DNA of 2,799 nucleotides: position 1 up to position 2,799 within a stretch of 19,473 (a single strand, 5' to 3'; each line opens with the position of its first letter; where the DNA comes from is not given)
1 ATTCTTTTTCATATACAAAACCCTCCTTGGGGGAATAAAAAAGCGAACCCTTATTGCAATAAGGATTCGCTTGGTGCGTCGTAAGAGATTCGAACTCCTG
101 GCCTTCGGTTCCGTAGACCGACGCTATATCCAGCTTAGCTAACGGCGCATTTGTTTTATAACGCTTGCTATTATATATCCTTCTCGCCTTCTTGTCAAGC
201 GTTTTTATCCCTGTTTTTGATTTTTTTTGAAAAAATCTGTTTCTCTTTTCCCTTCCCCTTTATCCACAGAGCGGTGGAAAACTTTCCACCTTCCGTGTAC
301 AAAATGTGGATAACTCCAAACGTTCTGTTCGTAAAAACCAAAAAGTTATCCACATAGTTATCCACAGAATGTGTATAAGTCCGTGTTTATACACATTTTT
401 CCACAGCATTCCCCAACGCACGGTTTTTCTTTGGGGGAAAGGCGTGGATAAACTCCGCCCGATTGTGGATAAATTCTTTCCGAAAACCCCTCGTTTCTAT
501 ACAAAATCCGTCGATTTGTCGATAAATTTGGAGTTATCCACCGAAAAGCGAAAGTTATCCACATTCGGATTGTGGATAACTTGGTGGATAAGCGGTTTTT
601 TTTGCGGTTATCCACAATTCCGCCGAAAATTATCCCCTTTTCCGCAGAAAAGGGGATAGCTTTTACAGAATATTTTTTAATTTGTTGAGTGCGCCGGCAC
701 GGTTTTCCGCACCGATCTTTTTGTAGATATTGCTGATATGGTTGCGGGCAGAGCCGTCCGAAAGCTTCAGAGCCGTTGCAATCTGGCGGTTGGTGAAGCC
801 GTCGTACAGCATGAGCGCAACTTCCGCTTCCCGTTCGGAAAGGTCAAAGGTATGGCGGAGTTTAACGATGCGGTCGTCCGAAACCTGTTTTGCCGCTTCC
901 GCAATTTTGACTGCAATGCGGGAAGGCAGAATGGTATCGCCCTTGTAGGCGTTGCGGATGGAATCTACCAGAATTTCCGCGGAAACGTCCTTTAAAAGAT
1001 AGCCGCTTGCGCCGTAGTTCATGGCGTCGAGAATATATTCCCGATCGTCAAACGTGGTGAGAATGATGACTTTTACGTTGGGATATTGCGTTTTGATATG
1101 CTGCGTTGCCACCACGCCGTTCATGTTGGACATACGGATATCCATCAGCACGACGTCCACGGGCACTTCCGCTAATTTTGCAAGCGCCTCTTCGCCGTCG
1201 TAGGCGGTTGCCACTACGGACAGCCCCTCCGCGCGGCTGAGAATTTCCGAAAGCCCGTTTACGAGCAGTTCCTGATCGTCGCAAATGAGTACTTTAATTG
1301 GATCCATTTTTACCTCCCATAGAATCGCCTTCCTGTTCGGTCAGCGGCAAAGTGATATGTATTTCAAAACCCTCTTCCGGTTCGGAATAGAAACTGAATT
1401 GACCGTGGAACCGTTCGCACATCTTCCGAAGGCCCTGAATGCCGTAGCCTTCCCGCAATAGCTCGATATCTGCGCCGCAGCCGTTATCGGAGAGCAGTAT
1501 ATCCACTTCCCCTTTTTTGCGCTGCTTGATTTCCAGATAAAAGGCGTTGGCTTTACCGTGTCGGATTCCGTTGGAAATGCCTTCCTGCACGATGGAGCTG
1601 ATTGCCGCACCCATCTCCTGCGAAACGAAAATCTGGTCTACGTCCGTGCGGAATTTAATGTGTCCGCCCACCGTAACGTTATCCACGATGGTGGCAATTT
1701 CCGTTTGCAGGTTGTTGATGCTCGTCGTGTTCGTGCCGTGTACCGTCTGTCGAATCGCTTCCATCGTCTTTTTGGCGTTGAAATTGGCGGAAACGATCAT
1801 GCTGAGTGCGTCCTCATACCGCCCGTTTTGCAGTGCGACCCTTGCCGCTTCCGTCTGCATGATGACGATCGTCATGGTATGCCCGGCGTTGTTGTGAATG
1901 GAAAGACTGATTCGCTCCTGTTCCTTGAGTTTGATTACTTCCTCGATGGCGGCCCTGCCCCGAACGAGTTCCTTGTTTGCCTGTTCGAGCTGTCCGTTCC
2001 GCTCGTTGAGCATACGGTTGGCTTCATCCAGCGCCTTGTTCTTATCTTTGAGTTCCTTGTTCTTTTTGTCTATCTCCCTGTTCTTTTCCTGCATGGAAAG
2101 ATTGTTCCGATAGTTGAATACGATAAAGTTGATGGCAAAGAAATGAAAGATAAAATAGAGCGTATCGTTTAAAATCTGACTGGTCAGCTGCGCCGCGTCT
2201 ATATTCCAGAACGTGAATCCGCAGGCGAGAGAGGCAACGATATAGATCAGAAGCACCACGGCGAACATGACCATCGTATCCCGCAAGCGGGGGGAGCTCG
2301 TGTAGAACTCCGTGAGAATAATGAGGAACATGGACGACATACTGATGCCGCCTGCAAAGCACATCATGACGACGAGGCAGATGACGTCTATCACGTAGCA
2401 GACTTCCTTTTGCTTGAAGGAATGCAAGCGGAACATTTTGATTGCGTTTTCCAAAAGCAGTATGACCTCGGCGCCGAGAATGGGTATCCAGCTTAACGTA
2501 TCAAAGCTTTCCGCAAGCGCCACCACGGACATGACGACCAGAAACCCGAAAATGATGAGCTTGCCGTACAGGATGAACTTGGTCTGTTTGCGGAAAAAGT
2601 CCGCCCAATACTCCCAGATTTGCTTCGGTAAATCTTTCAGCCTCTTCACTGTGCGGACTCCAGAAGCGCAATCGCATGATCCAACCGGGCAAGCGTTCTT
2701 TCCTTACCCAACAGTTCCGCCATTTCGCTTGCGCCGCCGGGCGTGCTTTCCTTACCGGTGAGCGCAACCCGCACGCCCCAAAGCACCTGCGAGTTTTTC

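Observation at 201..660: Very dense DnaA-box cluster with oriC-like architecture but no dnaA and a contrary gene orientation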

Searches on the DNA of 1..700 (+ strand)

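Call 70: search_dna_similar(query=window:1-700:+, collection=phages, mode=distant, max_rows=15)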
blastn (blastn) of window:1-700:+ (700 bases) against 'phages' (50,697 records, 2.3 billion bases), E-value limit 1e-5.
Records with a match: 3; places in all: 3; records where one place covers at least 80% of the query: 0.
Best place of each record, by identity: 80-90% 1; 60-80% 2.
By first word of the organism name: phage 1; Streptomyces 1; Arthrobacter 1.
By host as written in the record: - 2; Arthrobacter globiformis NRRL B-2979 SEA 1.
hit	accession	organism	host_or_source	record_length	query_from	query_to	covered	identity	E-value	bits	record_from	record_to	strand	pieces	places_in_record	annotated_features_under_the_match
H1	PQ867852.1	phage T4S1-k141_462158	Crassostrea hongkongensis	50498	72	149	11%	76.9%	8e-7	61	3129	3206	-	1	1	none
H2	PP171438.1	Streptomyces phage Ankus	soil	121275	74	142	10%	79.7%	3e-6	59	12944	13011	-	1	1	record has no annotation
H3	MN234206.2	Arthrobacter phage Racecar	Arthrobacter globiformis NRRL B-2979 SEA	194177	81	143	9%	84.1%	2e-8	66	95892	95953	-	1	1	134: tRNA-Arg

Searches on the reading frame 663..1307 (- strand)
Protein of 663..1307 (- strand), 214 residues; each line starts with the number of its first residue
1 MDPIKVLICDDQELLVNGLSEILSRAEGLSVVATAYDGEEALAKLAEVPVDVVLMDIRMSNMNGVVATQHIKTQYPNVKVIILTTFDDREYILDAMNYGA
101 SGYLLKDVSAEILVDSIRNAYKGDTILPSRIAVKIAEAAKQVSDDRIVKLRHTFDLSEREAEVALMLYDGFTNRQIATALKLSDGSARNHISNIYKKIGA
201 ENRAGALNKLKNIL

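Call 7: search_protein_families(library=pfam, proteins=[window:663-1307:-])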
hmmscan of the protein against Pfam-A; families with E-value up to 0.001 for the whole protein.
window:663-1307:- (214 aa): 3 families
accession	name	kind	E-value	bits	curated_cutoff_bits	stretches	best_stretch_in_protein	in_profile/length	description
PF00072.30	Response_reg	-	1.4e-28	99.8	30.2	1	6-117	1-110/111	Response regulator receiver domain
PF00196.25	GerE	-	3.9e-14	52.4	23.5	1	156-206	3-53/57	Bacterial regulatory proteins, luxR family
PF08281.18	Sigma70_r4_2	-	3.5e-05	23.8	25.7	1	156-198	11-54/54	Sigma-70, region 4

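Call 9: find_encoding_contigs(protein=window:663-1307:-, flank=10000, max_places=10)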
Protein window:663-1307:- (214 aa): 3 contigs read that carry it; 1 place shown.
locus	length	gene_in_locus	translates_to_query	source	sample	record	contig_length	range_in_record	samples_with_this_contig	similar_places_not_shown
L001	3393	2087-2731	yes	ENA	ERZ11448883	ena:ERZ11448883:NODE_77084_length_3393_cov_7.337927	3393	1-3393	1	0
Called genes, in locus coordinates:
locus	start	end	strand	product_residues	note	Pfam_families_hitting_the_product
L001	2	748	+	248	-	?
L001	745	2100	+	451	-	PF02518:HATPase_c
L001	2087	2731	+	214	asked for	PF00072:Response_reg, PF00196:GerE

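Call 30: find_homologous_proteins(query=window:663-1307:-, max_evalue=1e-40)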
Query window:663-1307:- (214 aa): 2519 proteins with E <= 1e-40 among 8000 candidates; the best 120 are listed.
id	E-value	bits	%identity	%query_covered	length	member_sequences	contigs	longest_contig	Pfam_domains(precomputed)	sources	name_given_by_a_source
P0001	1.2e-129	448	100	100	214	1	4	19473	PF00196.26,PF00072.31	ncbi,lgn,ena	-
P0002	5.1e-80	286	64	99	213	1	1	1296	PF00196.26,PF00072.31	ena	-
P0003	5.3e-80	286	64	99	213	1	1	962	PF00196.26,PF00072.31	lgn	-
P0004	2.8e-78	280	62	99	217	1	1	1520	PF00196.26,PF00072.31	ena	-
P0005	4.5e-78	280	62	99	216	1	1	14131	PF00196.26,PF00072.31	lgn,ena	-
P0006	4.9e-78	279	61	99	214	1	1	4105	PF00196.26,PF00072.31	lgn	-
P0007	5.0e-78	279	62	99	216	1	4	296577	PF00196.26,PF00072.31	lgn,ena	-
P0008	5.0e-78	279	62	99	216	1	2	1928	PF00196.26,PF00072.31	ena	-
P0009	1.3e-77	278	62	99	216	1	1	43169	PF00196.26,PF00072.31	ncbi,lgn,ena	-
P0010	1.4e-77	278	62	99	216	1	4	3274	PF00196.26,PF00072.31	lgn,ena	-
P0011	2.0e-77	277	61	100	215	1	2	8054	PF00196.26,PF00072.31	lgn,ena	-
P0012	2.1e-77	277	62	99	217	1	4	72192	PF00196.26,PF00072.31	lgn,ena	-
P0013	2.3e-77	277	62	99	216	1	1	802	PF00196.26,PF00072.31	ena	-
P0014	3.5e-77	277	62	99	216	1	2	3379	PF00196.26,PF00072.31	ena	-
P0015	4.3e-77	276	61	99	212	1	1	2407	PF00196.26,PF00072.31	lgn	-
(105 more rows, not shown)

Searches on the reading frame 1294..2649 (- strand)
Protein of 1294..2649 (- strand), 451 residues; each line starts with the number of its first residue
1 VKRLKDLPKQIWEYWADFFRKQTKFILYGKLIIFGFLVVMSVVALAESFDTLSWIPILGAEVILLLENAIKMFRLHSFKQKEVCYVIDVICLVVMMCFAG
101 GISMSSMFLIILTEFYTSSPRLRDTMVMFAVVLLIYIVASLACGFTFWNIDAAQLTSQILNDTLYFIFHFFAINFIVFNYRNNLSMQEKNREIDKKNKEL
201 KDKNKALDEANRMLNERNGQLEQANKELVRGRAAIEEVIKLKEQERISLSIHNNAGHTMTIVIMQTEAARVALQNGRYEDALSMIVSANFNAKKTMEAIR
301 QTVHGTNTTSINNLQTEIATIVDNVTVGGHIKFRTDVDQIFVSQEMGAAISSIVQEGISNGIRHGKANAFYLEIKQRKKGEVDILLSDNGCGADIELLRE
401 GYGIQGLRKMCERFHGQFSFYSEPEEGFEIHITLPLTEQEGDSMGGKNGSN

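Call 7: search_protein_families(library=pfam, proteins=[window:1294-2649:-])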
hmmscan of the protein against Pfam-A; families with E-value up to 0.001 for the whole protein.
window:1294-2649:- (451 aa): 2 families
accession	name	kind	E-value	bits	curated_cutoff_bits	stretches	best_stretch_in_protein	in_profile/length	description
PF02518.31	HATPase_c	-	1e-09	39.2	26.4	1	350-437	6-110/111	Histidine kinase-, DNA gyrase B-, and HSP90-like ATPase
PF07730.19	HisKA_3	-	7.2e-05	23.7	24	1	243-306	1-63/68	Histidine kinase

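Call 13: find_encoding_contigs(protein=window:1294-2649:-, flank=10000, max_places=10)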
Protein window:1294-2649:- (451 aa): 3 contigs read that carry it; 1 place shown.
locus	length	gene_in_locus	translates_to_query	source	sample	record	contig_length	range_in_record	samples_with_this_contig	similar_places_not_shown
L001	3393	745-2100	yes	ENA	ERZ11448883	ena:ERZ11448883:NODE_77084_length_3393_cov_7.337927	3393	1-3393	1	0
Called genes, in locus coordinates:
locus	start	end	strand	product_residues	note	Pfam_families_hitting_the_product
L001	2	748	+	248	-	?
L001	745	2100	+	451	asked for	PF02518:HATPase_c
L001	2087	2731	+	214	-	PF00072:Response_reg, PF00196:GerE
